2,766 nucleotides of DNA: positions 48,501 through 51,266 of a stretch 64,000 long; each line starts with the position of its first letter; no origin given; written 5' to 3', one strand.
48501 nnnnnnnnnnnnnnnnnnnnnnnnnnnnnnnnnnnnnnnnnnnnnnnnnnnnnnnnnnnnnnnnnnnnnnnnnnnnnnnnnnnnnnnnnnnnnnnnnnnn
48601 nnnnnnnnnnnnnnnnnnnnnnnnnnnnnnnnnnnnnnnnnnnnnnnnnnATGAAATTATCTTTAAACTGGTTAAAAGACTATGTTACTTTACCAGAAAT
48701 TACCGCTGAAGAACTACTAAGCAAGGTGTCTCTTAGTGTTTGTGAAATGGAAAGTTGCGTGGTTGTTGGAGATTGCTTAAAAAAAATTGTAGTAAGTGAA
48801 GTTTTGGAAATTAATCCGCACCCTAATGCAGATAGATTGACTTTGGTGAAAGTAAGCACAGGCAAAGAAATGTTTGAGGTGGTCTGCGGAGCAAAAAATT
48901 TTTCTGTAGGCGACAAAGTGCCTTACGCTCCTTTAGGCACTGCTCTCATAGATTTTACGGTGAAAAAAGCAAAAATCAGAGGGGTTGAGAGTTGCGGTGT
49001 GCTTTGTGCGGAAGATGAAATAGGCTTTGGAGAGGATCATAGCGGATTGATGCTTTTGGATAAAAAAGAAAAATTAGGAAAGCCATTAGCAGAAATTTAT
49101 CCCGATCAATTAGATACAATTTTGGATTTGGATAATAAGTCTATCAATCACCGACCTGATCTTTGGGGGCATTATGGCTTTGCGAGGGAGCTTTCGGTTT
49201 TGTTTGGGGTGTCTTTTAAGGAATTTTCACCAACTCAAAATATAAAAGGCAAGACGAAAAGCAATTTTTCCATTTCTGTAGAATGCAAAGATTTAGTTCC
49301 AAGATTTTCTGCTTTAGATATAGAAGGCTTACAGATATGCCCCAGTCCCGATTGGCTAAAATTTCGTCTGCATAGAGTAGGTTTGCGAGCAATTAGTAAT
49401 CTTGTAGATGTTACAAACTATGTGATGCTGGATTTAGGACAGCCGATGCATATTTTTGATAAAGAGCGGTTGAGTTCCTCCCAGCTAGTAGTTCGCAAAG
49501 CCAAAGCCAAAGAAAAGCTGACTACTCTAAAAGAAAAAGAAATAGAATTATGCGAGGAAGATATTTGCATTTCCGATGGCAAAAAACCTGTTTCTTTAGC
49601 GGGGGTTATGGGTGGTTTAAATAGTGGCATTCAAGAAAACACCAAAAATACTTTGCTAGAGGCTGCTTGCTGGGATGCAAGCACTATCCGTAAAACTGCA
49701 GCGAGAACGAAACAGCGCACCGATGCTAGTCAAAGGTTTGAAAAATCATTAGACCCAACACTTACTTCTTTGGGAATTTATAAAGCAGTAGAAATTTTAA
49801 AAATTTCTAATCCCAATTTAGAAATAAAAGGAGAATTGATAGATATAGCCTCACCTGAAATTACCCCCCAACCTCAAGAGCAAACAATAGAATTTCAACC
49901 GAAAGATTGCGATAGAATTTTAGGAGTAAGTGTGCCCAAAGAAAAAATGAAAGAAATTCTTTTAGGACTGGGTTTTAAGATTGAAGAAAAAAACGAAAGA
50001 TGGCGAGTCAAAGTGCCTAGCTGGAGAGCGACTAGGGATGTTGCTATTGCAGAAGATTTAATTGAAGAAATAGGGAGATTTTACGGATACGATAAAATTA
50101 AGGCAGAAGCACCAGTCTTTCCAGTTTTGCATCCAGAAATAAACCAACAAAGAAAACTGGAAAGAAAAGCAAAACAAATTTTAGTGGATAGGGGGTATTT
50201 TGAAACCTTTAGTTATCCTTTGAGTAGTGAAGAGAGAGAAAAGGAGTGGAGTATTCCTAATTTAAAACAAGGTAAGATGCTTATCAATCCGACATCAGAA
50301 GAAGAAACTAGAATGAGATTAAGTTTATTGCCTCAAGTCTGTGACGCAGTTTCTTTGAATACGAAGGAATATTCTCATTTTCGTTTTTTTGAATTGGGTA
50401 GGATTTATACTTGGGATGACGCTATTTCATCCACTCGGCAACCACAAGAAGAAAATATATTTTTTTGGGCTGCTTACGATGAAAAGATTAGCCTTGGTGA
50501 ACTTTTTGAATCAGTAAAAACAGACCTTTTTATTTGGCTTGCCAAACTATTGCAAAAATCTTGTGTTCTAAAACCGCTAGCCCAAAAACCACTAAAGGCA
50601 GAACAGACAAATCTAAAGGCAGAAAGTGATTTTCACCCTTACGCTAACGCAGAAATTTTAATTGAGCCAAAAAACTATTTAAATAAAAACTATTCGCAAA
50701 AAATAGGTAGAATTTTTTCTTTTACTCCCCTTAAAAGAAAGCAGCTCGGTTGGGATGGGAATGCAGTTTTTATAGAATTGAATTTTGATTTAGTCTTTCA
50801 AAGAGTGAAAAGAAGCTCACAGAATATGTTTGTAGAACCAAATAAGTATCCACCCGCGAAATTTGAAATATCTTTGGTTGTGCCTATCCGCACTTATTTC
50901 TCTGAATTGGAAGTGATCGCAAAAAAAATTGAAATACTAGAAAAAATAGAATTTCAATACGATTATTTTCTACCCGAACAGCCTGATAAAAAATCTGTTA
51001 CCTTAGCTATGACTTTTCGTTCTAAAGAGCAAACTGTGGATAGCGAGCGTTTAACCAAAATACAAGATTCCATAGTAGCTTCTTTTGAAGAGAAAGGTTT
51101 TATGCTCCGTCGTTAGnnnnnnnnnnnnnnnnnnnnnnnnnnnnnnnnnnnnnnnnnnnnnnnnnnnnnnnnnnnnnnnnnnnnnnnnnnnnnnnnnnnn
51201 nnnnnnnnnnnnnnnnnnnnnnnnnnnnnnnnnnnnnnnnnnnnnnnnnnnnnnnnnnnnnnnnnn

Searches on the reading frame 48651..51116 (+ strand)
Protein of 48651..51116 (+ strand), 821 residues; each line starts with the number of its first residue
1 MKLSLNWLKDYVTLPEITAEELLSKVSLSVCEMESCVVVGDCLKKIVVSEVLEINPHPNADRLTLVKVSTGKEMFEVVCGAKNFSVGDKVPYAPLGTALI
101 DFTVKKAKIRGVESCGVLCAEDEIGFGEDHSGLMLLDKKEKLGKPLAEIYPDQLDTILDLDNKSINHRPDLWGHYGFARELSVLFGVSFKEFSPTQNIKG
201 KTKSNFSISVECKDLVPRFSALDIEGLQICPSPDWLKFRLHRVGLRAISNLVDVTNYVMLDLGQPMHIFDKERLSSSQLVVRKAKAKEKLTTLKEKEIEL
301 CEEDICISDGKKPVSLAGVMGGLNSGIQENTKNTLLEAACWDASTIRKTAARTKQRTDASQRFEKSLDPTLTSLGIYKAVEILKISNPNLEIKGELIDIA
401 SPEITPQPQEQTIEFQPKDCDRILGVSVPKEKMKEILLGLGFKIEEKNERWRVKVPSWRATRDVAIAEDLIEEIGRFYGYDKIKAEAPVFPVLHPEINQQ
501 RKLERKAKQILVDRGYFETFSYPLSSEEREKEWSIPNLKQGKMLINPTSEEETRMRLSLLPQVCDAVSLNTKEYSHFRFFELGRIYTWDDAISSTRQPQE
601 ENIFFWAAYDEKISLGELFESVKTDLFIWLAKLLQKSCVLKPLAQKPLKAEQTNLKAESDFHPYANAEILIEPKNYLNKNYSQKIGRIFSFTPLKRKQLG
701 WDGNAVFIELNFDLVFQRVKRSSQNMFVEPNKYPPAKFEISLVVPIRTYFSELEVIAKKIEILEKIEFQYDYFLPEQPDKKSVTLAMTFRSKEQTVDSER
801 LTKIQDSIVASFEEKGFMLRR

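Call 9: find_encoding_contigs(protein=window:48651-51116:+, flank=2000, max_places=4)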
Protein window:48651-51116:+ (821 aa): no gene with exactly this product is on record in the collection.

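Call 11: search_protein_families(library=pfam, proteins=[window:48651-51116:+])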
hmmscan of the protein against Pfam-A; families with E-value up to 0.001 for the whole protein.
window:48651-51116:+ (821 aa): 5 families
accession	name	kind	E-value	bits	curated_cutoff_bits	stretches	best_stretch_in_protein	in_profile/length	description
PF03483.22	B3_4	-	2.6e-58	196.9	29.3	1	216-384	2-170/174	B3/4 domain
PF17759.6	tRNA_synthFbeta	-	2.4e-22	79.9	22.4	1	483-712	1-214/214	Phenylalanyl tRNA synthetase beta chain CLM domain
PF03484.21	B5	-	3.2e-21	75.7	28.6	1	413-480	1-67/67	tRNA synthetase B5 domain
PF01588.26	tRNA_bind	-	1.8e-16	60.4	27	1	46-144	1-95/96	Putative tRNA binding domain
PF03147.19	FDX-ACB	-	3e-08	34.4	31.1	1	732-816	2-90/94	Ferredoxin-fold anticodon binding domain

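Call 13: find_homologous_proteins(query=window:48651-51116:+, max_evalue=1e-50)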
Query window:48651-51116:+ (821 aa): 7929 proteins with E <= 1e-50 among 8000 candidates; the best 120 are listed.
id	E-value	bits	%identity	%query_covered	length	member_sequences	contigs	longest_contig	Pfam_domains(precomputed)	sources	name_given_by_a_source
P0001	0.0e+0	1853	100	100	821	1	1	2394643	PF03483.23,PF03147.20,PF03484.22,PF17759.7,PF01588.27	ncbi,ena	-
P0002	0.0e+0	1174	85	75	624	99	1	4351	PF03483.23,PF03484.22,PF17759.7,PF01588.27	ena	-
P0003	0.0e+0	1070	59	100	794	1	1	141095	PF03483.23,PF03147.20,PF03484.22,PF17759.7,PF01588.27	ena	-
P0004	0.0e+0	1054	59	100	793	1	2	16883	PF03483.23,PF03147.20,PF03484.22,PF17759.7,PF01588.27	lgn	-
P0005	3.9e-283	960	55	100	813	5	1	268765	PF03483.23,PF03147.20,PF03484.22,PF17759.7,PF01588.27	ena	-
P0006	2.9e-280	950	56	100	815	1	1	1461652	PF03483.23,PF03147.20,PF03484.22,PF17759.7,PF01588.27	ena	-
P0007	1.8e-276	938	78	69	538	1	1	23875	PF03483.23,PF03147.20,PF03484.22,PF17759.7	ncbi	-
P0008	1.0e-230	786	76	59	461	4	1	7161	PF03483.23,PF03147.20,PF03484.22,PF17759.7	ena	-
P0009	2.0e-220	752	46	100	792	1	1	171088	PF03483.23,PF03147.20,PF03484.22,PF17759.7,PF01588.27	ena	-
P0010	2.0e-205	703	50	84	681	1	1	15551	PF03483.23,PF03147.20,PF03484.22,PF17759.7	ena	-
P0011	2.0e-200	686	43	100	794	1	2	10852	PF03483.23,PF03147.20,PF03484.22,PF17759.7,PF01588.27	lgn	-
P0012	1.9e-199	683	43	100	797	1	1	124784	PF03483.23,PF03147.20,PF03484.22,PF17759.7,PF01588.27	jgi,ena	-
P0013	2.1e-198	680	43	100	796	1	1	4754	PF03483.23,PF03147.20,PF03484.22,PF17759.7,PF01588.27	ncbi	-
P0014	2.0e-197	676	43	100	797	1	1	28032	PF03483.23,PF03147.20,PF03484.22,PF17759.7,PF01588.27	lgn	-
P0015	2.3e-197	676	43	100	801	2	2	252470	PF03483.23,PF03147.20,PF03484.22,PF17759.7,PF01588.27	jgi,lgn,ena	-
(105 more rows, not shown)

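Call 14: find_encoding_contigs(protein=P0001, flank=10000, max_places=3)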
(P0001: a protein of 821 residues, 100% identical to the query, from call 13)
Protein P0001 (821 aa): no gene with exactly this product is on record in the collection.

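Call 15: list_cluster_members(proteins=[P0001, P0002, P0003, P0007])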
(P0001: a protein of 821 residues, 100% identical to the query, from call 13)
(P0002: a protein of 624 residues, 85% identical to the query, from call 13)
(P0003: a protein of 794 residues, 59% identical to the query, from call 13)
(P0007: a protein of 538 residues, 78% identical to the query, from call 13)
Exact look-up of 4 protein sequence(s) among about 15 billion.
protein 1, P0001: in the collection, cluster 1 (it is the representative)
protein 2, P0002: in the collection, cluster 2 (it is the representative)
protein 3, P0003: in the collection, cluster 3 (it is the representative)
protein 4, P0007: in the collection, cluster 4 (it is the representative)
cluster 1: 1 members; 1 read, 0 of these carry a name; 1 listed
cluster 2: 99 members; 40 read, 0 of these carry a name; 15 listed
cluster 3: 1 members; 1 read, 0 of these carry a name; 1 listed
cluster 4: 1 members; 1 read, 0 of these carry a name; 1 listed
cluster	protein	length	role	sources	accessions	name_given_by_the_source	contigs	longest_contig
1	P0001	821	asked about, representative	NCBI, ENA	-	-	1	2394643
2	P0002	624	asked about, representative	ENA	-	-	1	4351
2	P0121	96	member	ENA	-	-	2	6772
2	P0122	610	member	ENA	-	-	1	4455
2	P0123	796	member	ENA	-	-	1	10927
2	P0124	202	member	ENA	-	-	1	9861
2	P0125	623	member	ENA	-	-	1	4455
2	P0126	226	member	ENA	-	-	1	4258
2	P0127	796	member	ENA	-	-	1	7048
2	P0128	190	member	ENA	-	-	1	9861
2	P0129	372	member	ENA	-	-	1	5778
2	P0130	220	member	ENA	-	-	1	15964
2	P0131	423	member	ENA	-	-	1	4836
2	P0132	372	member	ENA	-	-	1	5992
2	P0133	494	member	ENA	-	-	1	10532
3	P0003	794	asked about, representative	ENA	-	-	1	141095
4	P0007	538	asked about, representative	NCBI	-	-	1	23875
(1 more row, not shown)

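Call 17: find_encoding_contigs(protein=P0007, flank=10000, max_places=3)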
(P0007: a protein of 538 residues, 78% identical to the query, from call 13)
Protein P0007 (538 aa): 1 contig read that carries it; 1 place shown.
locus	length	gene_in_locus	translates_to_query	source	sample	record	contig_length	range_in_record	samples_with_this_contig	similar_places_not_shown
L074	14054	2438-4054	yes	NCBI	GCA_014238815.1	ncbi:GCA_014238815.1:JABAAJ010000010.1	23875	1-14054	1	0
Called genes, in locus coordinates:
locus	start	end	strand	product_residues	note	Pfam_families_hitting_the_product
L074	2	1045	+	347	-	?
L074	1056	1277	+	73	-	-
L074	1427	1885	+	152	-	PF13274:SocA_Panacea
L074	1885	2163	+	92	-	-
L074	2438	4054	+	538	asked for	PF03483:B3_4, PF03484:B5, PF17759:tRNA_synthFbeta, PF03147:FDX-ACB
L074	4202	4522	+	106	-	-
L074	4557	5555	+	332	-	PF01515:PTA_PTB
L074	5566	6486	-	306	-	PF00701:DHDPS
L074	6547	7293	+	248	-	PF02463:SMC_N, PF00005:ABC_tran, PF13304:AAA_21 (weak)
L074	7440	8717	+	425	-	PF02470:MlaD, PF28544:Helical_needle (weak), PF27164:Aq_493_lipo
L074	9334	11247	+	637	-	PF27473:CfpA_C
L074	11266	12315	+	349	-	PF27497:TP_0747_N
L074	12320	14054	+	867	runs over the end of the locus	PF00391:PEP-utilizers, PF02896:PEP-utilizers_C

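Call 18: find_encoding_contigs(protein=P0123, flank=10000, max_places=3)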
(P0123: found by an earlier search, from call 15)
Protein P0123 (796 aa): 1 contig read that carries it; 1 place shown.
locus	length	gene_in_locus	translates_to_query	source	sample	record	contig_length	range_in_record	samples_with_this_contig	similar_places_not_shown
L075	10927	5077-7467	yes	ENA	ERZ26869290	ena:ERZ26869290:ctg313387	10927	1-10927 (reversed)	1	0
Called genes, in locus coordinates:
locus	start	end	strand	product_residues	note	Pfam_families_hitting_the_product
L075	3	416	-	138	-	?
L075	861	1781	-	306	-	PF18886:DUF5649 (faint)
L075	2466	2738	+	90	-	PF05860:TPS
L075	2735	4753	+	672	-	PF18886:DUF5649 (faint)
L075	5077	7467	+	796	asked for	PF01588:tRNA_bind, PF03483:B3_4, PF03484:B5, PF17759:tRNA_synthFbeta, PF03147:FDX-ACB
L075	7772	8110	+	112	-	-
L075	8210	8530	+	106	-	-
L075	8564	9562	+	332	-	PF01515:PTA_PTB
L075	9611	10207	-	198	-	-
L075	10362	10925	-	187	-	?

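Call 55: find_encoding_contigs(protein=P0003, flank=10000, max_places=1)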
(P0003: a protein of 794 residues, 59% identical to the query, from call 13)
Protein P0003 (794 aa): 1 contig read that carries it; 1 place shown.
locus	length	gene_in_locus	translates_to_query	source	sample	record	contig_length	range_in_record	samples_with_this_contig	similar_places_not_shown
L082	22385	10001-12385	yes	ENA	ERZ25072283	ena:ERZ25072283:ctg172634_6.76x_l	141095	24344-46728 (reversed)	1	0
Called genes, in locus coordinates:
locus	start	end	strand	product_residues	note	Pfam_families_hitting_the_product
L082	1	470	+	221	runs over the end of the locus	PF01569:PAP2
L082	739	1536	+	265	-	PF03160:Calx-beta (faint)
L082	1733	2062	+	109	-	-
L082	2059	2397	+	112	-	-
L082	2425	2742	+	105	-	PF05342:Peptidase_M26_N (weak)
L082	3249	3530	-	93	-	-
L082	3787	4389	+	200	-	-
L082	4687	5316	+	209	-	-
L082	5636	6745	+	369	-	PF08240:ADH_N, PF00107:ADH_zinc_N, PF13602:ADH_zinc_N_2 (weak)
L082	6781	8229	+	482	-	PF01425:Amidase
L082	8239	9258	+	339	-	PF02912:Phe_tRNA-synt_N, PF01409:tRNA-synt_2d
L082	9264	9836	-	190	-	PF01048:PNP_UDP_1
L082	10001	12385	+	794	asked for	PF01588:tRNA_bind, PF03483:B3_4, PF03484:B5, PF17759:tRNA_synthFbeta, PF03147:FDX-ACB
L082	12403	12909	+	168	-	PF13302:Acetyltransf_3, PF13420:Acetyltransf_4, PF00583:Acetyltransf_1, PF13673:Acetyltransf_10, PF13508:Acetyltransf_7, PF08445:FR47 (faint)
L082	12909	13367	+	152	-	PF03473:MOSC (weak)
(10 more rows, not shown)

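Call 56: find_encoding_contigs(protein=P0006, flank=10000, max_places=1)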
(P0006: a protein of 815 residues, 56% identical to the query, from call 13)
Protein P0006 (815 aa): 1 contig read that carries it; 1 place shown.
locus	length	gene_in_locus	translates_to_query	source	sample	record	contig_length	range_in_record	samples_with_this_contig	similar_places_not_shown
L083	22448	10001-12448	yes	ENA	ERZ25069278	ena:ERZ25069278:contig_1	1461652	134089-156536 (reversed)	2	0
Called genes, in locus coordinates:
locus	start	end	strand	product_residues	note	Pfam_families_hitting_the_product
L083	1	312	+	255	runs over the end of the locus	PF02534:T4SS-DNA_transf, PF10412:TrwB_AAD_bind, PF12696:TraG-D_C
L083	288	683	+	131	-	-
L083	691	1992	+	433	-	-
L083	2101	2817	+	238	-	-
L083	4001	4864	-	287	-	PF00528:BPD_transp_1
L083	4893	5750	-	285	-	PF00497:SBP_bac_3, PF10613:Lig_chan-Glu_bd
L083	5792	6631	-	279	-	PF00528:BPD_transp_1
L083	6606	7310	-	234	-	PF00535:Glycos_transf_2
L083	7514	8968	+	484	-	PF01425:Amidase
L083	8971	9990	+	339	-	PF02912:Phe_tRNA-synt_N, PF01409:tRNA-synt_2d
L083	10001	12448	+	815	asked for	PF01588:tRNA_bind, PF03483:B3_4, PF03484:B5, PF17759:tRNA_synthFbeta, PF03147:FDX-ACB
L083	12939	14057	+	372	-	PF00266:Aminotran_5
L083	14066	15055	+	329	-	PF02885:Glycos_trans_3N, PF00591:Glycos_transf_3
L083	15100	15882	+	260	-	PF00218:IGPS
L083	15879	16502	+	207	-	PF00697:PRAI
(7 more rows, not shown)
